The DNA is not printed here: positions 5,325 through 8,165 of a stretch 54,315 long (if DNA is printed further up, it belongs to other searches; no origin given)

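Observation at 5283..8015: Adenosine-deaminase-fold enzyme fused to a LOG/SLOG-like domain and co-transcribed with a 42-aa HTH mini-ORF: a possible ligand-gated purine-nucleotide deaminase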

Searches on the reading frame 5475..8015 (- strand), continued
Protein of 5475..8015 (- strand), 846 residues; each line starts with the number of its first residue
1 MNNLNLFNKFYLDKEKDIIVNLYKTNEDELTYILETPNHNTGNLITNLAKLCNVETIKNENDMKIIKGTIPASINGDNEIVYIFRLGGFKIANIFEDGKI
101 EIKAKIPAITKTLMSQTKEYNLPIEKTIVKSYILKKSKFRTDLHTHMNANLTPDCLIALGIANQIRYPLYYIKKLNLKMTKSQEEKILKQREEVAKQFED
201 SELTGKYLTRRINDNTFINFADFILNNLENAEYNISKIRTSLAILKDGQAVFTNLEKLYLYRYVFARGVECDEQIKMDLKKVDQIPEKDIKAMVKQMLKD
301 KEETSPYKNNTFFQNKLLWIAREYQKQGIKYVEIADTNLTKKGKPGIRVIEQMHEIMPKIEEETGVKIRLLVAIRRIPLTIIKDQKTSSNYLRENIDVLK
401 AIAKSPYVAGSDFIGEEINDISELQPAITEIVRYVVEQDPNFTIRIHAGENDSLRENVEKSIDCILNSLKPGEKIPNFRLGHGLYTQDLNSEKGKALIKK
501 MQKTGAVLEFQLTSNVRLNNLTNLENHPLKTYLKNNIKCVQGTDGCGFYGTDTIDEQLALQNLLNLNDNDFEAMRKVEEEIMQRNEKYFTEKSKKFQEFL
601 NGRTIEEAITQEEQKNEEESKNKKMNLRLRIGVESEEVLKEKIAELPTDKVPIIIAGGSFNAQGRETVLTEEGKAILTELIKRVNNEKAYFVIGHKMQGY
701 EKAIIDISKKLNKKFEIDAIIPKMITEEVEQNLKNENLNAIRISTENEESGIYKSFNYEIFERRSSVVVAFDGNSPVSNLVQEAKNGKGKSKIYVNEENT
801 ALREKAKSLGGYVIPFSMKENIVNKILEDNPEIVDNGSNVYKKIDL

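Call 11: find_related_loci(query=window:5475-8015:-, collection=genome_contigs, flank=8000)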
Query window:5475-8015:- (846 aa) in genome_contigs; peptide patterns used: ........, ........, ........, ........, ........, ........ (x = any residue, [..] = any of these).
80 stretches matched a pattern; 23 encode a relative of the query (tblastn E <= 1e-3); 23 distinct loci.
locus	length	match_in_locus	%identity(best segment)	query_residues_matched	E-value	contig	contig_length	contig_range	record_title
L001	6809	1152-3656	91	1-835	0e+0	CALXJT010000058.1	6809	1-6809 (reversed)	MAG: uncultured Clostridia bacterium isolate BRZ_CS__bin99 genome assembly, contig: BRZ_CS__NODE_12756_length_6809_cov_1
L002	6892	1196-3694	91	1-833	0e+0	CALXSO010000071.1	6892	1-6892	MAG: uncultured Clostridia bacterium isolate E12__bin165 genome assembly, contig: E12__k127_2412978, whole genome shotgu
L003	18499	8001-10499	93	1-833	0e+0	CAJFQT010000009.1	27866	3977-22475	uncultured Clostridia bacterium isolate Chicken_15_mag_125 genome assembly, contig: MAGpy_11413_15_idba_bin_125_fascaffo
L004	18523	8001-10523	80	1-841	0e+0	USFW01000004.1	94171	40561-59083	uncultured Clostridium sp. isolate UMGS1673 genome assembly, contig: NODE_142_length_94171_cov_6.738089, whole genome sh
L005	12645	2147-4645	74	1-833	0e+0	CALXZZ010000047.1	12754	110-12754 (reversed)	MAG: uncultured Clostridia bacterium isolate BRZ_NR__bin75 genome assembly, contig: BRZ_NR__NODE_3729_length_12754_cov_8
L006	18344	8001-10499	73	1-833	0e+0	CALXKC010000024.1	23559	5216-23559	MAG: uncultured Clostridia bacterium isolate BRZ_GV__bin16 genome assembly, contig: BRZ_GV__NODE_1739_length_23559_cov_1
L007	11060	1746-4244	73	1-833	0e+0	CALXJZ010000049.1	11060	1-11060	MAG: uncultured Clostridia bacterium isolate BRZ_FP__bin64 genome assembly, contig: BRZ_FP__NODE_6336_length_11060_cov_9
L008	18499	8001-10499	73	1-833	0e+0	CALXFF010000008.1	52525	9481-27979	MAG: uncultured Clostridia bacterium isolate BRZ_GP__bin67 genome assembly, contig: BRZ_GP__NODE_802_length_52525_cov_9.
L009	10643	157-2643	72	6-835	0e+0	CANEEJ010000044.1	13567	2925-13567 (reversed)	MAG TPA_asm: uncultured Clostridium sp. isolate SRR19981121_bin.11_metawrap_v1.3_MAG genome assembly, contig: NODE.2000_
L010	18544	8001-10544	70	4-845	0e+0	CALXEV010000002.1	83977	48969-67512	MAG: uncultured Clostridia bacterium isolate BRZ_CS__bin115 genome assembly, contig: BRZ_CS__NODE_503_length_83977_cov_1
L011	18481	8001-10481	71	8-835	0e+0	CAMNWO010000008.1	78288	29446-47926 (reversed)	MAG: uncultured Clostridium sp. isolate SRR19792994_bin.81_metawrap_v1.3_MAG genome assembly, contig: ERZ12290372_596, w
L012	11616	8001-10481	71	6-834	0e+0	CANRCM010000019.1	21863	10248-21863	MAG: uncultured Clostridia bacterium isolate Lapin-027__bin53 genome assembly, contig: Lapin-027__NODE_2116_length_21863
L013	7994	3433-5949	69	1-838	0e+0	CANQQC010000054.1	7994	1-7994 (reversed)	MAG: uncultured Clostridia bacterium isolate Lapin-011__bin62 genome assembly, contig: Lapin-011__NODE_10458_length_7994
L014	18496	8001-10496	69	1-833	0e+0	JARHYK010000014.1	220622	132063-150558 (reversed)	MAG: Clostridia bacterium isolate cluster1_bin.2 k127_702175, whole genome shotgun sequence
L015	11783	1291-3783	69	1-833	0e+0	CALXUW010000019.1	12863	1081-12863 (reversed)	MAG: uncultured Clostridia bacterium isolate E12__bin58 genome assembly, contig: E12__k127_440335, whole genome shotgun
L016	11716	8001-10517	69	1-833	0e+0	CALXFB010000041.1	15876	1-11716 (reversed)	MAG: uncultured Clostridia bacterium isolate BRZ_FC__bin42 genome assembly, contig: BRZ_FC__NODE_3423_length_15876_cov_1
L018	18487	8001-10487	70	6-836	0e+0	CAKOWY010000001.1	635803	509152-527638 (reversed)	MAG: uncultured Clostridia bacterium isolate REFINED_METABAT215_TOP10_CONTIGS_1500_ASSEMBLY_K77_MERGED__Hadza_MoBio_hadz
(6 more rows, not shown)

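Call 24: search_protein_representatives(protein=window:5475-8015:-)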
Query: 846 residues. Proteins with E-value up to 0.001 (for the whole library): 781; up to 1e-10: 555; up to 1e-30: 151. The best 150 are listed.
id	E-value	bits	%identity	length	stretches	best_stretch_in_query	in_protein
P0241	0.0e+00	1232.0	68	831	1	6-828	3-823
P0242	0.0e+00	1183.1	65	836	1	6-830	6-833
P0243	0.0e+00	1026.3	59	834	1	4-833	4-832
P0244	1.9e-174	598.6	50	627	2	343-791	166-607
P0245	7.4e-149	514.0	60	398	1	6-405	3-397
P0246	2.9e-144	498.8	49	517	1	306-828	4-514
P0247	3.7e-125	435.6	56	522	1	227-614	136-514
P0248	1.8e-119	416.8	48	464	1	367-816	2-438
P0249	7.0e-104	365.3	62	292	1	6-284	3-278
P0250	1.7e-103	364.0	58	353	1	6-301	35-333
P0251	2.5e-101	356.8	55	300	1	298-602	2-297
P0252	7.7e-101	355.2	69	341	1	351-586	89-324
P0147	2.1e-95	337.2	64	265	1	581-835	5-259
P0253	6.6e-95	335.6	64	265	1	147-407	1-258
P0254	2.7e-92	326.9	62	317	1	7-243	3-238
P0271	1.4e-62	228.7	34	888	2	10-486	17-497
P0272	9.0e-61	222.7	33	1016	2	306-835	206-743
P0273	6.6e-60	219.8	34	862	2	185-818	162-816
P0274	1.2e-58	215.7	34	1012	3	474-810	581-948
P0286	5.8e-53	196.9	32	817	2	307-834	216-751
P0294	3.6e-48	181.0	32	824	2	265-730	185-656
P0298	1.5e-46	175.6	30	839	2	308-834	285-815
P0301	8.1e-45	169.9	36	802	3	304-598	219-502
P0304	2.4e-44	168.4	33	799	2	308-719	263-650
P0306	1.1e-43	166.2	32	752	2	308-755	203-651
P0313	2.4e-41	158.5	31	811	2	307-839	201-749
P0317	8.5e-41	156.6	30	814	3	308-785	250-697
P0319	1.9e-40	155.5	34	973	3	308-606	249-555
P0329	1.1e-38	149.6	30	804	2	308-813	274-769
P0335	6.1e-38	147.2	32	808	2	305-743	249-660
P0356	1.1e-34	136.5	36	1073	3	308-580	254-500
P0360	2.9e-34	135.0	34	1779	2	308-602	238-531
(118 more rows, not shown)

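Call 26: search_protein_families(library=pfam, proteins=[P0271, P0272, P0273, P0274, P0286, P0298, P0313, P0356, P0360], max_evalue=0.01)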
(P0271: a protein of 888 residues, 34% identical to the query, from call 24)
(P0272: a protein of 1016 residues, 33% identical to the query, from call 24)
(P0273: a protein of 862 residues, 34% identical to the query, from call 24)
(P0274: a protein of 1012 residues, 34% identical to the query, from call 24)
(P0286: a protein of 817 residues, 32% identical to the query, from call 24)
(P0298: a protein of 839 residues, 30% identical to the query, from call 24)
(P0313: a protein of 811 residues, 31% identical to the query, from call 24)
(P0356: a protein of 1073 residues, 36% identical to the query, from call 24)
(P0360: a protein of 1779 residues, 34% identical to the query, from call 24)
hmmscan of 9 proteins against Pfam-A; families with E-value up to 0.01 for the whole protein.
P0271 (888 aa): 1 family
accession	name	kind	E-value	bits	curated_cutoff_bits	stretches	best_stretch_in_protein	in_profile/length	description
PF00962.28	A_deaminase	-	2.1e-18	66.9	27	2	334-453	81-201/330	Adenosine deaminase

P0272 (1016 aa): 4 families
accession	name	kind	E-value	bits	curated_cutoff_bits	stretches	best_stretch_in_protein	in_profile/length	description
PF00962.28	A_deaminase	-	8.2e-19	68.3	27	1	190-440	46-283/330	Adenosine deaminase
PF15891.11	Nuc_deoxyri_tr2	-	1.5e-05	25.7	30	1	861-917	3-67/105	Nucleoside 2-deoxyribosyltransferase like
PF18139.7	LSDAT_euk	-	0.0023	17.8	25.7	0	577-645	52-120/266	SLOG in TRPM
PF18171.6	LSDAT_prok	-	0.0042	16.8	25.4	1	564-612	12-61/195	SLOG in TRPM, prokaryote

P0273 (862 aa): 1 family
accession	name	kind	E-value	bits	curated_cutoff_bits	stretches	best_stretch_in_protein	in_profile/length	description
PF00962.28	A_deaminase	-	1.3e-08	34.7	27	1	463-584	215-306/330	Adenosine deaminase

P0274 (1012 aa): 1 family
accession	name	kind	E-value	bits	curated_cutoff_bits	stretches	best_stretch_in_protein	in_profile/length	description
PF00962.28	A_deaminase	-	1.3e-10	41.4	27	1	586-673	215-297/330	Adenosine deaminase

P0286 (817 aa): 1 family
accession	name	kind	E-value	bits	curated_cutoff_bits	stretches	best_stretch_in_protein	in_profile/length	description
PF00962.28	A_deaminase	-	9.9e-22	77.9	27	1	184-469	33-304/330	Adenosine deaminase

P0298 (839 aa): 2 families
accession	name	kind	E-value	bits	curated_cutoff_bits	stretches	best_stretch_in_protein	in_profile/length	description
PF00962.28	A_deaminase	-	3.8e-23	82.5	27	2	270-541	50-308/330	Adenosine deaminase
PF18171.6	LSDAT_prok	-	0.0096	15.6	25.4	0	640-689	15-65/195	SLOG in TRPM, prokaryote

P0313 (811 aa): 1 family
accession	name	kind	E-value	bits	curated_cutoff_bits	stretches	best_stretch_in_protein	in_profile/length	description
PF00962.28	A_deaminase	-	2.8e-16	59.9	27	1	185-474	48-307/330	Adenosine deaminase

P0356 (1073 aa): 1 family
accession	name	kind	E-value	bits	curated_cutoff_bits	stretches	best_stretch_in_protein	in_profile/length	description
PF00962.28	A_deaminase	-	1.4e-20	74.1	27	1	233-496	44-307/330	Adenosine deaminase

P0360 (1779 aa): 1 family
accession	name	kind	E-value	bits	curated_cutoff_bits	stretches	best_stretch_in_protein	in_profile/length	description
PF00962.28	A_deaminase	-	4.1e-15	56.1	27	1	226-504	53-306/330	Adenosine deaminase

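Call 31: find_encoding_contigs(protein=P0272, flank=8000, max_places=4)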
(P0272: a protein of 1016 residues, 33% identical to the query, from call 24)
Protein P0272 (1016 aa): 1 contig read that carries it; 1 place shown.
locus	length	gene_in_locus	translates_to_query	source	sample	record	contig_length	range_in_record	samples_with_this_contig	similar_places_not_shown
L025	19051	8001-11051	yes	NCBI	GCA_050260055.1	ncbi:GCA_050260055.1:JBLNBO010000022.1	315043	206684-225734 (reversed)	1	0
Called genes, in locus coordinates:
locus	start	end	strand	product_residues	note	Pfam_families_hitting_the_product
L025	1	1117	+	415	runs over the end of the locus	PF02812:ELFV_dehydrog_N, PF00208:ELFV_dehydrog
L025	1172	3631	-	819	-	PF00133:tRNA-synt_1, PF09334:tRNA-synt_1g, PF13603:tRNA-synt_1_2, PF00133:tRNA-synt_1, PF08264:Anticodon_1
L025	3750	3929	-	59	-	-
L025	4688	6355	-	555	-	PF00753:Lactamase_B, PF23023:Anti-Pycsar_Apyc1 (faint), PF12706:Lactamase_B_2, PF22505:RNase_J_b_CASP, PF07521:RMMBL, PF17770:RNase_J_C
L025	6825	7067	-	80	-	-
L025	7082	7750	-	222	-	PF14083:PGDYG (faint)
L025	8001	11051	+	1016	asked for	PF00962:A_deaminase, PF15891:Nuc_deoxyri_tr2 (faint)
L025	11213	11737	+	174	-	PF22327:Nudt16-like, PF00293:NUDIX (weak)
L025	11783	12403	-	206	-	PF02026:RyR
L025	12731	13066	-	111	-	-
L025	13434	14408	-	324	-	-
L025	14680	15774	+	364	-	PF01926:MMR_HSR1, PF02421:FeoB_N, PF06071:YchF-GTPase_C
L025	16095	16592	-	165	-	PF18914:DUF5666 (weak)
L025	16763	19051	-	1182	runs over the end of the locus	PF05547:Peptidase_M6, PF13860:FlgD_ig, PF10029:DUF2271 (faint), PF13585:CHU_C (weak), PF13860:FlgD_ig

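Call 33: find_encoding_contigs(protein=P0286, flank=7000, max_places=4)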
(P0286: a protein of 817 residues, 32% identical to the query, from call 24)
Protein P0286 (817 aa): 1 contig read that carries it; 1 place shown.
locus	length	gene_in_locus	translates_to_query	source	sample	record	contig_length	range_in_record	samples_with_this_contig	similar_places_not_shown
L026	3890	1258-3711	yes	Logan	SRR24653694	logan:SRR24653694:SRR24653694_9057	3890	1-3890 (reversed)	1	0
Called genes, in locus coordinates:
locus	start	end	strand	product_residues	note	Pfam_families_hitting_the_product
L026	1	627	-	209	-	?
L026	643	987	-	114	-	PF13641:Glyco_tranf_2_3, PF00535:Glycos_transf_2, PF10111:Glyco_tranf_2_2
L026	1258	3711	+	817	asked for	PF00962:A_deaminase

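Call 34: find_related_loci(query=A2, collection=viral_contigs, flank=8000)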
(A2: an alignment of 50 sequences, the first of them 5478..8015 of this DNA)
Query A2 (846 aa) in viral_contigs; peptide patterns used: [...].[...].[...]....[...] (x = any residue, [..] = any of these).
4 stretches matched a pattern, but none encodes a relative of the query by tblastn (E <= 1e-3).

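Call 37: list_cluster_members(proteins=[P0271, P0273, P0274, P0298, P0313, P0356, P0360, P0329, P0294, P0301])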
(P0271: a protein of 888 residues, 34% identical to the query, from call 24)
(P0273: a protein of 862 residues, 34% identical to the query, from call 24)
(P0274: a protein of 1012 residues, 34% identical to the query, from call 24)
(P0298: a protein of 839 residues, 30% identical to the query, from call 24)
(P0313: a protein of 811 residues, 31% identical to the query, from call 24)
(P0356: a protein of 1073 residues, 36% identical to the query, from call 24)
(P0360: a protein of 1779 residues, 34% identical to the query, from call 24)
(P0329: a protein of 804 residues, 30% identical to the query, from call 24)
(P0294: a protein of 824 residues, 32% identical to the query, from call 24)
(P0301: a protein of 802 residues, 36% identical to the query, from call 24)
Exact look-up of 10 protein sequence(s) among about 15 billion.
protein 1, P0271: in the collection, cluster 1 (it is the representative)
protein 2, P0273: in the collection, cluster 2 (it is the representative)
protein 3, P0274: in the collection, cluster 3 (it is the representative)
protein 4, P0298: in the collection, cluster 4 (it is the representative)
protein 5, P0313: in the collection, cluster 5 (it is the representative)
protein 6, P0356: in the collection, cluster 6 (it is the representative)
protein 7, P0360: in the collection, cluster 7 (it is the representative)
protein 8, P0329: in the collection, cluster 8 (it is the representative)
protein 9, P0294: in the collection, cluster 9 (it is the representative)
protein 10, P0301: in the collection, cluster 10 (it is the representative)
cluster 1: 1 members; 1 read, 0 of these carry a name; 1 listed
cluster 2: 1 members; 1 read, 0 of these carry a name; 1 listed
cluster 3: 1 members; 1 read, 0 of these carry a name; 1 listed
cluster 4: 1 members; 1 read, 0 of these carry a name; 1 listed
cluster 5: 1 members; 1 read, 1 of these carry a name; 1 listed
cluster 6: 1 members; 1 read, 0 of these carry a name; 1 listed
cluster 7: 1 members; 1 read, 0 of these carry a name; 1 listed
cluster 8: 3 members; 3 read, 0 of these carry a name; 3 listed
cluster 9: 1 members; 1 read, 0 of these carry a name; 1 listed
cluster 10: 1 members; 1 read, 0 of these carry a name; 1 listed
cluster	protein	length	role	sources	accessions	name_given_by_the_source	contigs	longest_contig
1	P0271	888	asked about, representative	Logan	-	-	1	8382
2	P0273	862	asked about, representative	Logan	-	-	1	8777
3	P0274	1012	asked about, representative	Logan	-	-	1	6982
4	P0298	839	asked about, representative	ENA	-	-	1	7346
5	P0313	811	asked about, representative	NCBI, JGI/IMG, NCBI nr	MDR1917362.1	MAG: hypothetical protein LBQ05_00015 [Christensenellaceae bacterium] | adenosine deaminase | hypothetical protein [Christensenellaceae bacterium]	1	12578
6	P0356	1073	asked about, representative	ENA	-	-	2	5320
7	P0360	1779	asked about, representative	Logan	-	-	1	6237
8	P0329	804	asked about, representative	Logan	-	-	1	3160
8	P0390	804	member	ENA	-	-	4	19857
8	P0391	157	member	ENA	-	-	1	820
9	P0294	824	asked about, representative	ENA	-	-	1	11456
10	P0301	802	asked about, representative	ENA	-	-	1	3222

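Call 39: find_encoding_contigs(protein=P0313, flank=8000, max_places=3)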
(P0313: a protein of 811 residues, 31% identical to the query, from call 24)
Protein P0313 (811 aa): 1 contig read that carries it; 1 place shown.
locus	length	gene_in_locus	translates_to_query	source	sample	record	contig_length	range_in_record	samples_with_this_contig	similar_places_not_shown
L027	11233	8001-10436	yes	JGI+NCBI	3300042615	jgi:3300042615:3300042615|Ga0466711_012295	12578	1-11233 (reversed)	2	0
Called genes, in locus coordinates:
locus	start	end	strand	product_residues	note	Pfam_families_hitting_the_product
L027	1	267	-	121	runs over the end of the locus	PF01022:HTH_5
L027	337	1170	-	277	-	PF04383:KilA-N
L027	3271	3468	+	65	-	-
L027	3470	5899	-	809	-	-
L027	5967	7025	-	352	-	PF02086:MethyltransfD12, PF03602:Cons_hypoth95 (faint)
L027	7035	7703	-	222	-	PF05315:ICEA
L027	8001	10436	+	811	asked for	PF00962:A_deaminase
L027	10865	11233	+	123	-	?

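Call 40: find_encoding_contigs(protein=P0390, flank=8000, max_places=3)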
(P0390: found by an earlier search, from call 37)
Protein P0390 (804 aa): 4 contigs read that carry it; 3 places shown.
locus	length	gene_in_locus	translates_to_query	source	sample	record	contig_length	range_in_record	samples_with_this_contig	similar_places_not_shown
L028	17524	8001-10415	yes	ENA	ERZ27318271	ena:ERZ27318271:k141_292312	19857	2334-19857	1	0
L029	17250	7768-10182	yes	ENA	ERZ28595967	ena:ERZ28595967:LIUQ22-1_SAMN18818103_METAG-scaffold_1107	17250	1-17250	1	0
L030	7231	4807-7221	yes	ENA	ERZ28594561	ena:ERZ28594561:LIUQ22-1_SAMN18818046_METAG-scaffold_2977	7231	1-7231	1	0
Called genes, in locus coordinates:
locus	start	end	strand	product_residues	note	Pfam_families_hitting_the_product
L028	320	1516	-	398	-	-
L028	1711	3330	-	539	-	PF00301:Rubredoxin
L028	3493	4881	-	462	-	PF00587:tRNA-synt_2b, PF03129:HGTP_anticodon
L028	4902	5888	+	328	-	PF06888:Put_Phosphatase (faint), PF12710:HAD (weak)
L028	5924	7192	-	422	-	PF00012:HSP70, PF06723:MreB_Mbl, PF00012:HSP70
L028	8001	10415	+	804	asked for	PF00962:A_deaminase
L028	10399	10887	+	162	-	-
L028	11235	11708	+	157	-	-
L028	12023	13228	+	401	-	-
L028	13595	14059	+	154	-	PF09390:DUF1999 (weak), PF13420:Acetyltransf_4, PF13527:Acetyltransf_9 (weak), PF00583:Acetyltransf_1, PF08445:FR47 (faint), PF13673:Acetyltransf_10, PF14542:Acetyltransf_CG (faint), PF13508:Acetyltransf_7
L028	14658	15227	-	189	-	-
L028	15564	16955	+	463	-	-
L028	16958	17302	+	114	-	-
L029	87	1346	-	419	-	-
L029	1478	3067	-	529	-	PF00301:Rubredoxin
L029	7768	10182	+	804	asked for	PF00962:A_deaminase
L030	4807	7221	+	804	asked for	PF00962:A_deaminase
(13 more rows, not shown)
